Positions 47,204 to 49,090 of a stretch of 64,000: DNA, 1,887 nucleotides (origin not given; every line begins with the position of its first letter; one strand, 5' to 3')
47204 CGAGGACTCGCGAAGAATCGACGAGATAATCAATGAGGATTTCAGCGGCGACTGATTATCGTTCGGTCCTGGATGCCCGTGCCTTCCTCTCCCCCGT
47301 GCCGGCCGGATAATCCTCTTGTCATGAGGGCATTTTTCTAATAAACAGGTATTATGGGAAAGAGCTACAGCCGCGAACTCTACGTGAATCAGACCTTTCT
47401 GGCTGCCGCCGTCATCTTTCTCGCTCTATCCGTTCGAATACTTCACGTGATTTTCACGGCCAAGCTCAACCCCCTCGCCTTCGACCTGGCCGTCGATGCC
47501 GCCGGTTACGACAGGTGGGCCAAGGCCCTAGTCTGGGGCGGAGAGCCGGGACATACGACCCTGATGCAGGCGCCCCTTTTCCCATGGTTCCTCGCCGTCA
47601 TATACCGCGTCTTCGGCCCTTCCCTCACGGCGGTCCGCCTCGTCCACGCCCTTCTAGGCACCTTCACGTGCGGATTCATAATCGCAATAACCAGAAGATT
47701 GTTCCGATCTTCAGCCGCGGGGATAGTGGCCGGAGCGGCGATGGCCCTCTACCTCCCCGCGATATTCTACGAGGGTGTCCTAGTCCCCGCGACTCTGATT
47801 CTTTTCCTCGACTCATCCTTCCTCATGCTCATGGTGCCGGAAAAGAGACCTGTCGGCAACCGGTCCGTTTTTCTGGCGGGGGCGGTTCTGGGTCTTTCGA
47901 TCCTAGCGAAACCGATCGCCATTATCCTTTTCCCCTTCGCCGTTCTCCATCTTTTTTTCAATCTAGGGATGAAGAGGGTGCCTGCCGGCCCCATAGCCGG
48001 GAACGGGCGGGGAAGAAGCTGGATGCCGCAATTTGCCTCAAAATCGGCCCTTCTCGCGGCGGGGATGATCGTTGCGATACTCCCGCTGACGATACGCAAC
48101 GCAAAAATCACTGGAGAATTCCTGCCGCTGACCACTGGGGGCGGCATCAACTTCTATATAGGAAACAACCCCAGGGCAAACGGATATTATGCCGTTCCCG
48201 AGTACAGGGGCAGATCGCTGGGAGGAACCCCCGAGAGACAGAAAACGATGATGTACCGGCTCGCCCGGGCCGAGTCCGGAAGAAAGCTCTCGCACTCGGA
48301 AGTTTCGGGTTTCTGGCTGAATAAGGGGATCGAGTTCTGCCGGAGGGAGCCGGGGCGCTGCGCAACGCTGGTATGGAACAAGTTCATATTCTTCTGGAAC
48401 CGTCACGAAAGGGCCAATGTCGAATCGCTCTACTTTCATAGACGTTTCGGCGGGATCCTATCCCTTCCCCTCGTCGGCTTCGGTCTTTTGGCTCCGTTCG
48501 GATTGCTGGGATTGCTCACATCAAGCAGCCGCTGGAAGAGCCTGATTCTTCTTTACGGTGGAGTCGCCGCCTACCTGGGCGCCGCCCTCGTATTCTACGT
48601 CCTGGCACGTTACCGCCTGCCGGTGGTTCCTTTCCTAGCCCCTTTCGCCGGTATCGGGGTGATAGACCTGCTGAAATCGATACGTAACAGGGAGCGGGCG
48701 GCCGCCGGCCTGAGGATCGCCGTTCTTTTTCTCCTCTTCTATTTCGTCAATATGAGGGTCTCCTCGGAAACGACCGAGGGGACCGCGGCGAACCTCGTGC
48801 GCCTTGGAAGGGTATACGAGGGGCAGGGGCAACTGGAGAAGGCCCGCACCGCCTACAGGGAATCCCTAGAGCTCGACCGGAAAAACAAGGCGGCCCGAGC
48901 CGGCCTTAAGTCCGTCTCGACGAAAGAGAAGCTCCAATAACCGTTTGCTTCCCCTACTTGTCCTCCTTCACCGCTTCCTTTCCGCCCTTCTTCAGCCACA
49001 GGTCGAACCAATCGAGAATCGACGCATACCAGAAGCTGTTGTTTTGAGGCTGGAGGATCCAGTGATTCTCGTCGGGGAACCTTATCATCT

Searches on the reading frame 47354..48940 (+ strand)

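Call 10: search_protein_families(library=pfam, proteins=[window:47354-48940:+], max_evalue=0.00001)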
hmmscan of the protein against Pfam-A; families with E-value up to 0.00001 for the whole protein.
window:47354-48940:+ (528 aa): 3 families
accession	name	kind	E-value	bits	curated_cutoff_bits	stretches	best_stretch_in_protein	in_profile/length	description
PF13231.12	PMT_2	-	4.4e-11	43.7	26.1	1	72-204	2-133/160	Dolichyl-phosphate-mannose-protein mannosyltransferase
PF07719.23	TPR_2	-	1.9e-06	28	27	1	480-511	3-34/34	Tetratricopeptide repeat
PF13424.12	TPR_12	-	6.4e-06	26.7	30.1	0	471-510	38-77/77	Tetratricopeptide repeat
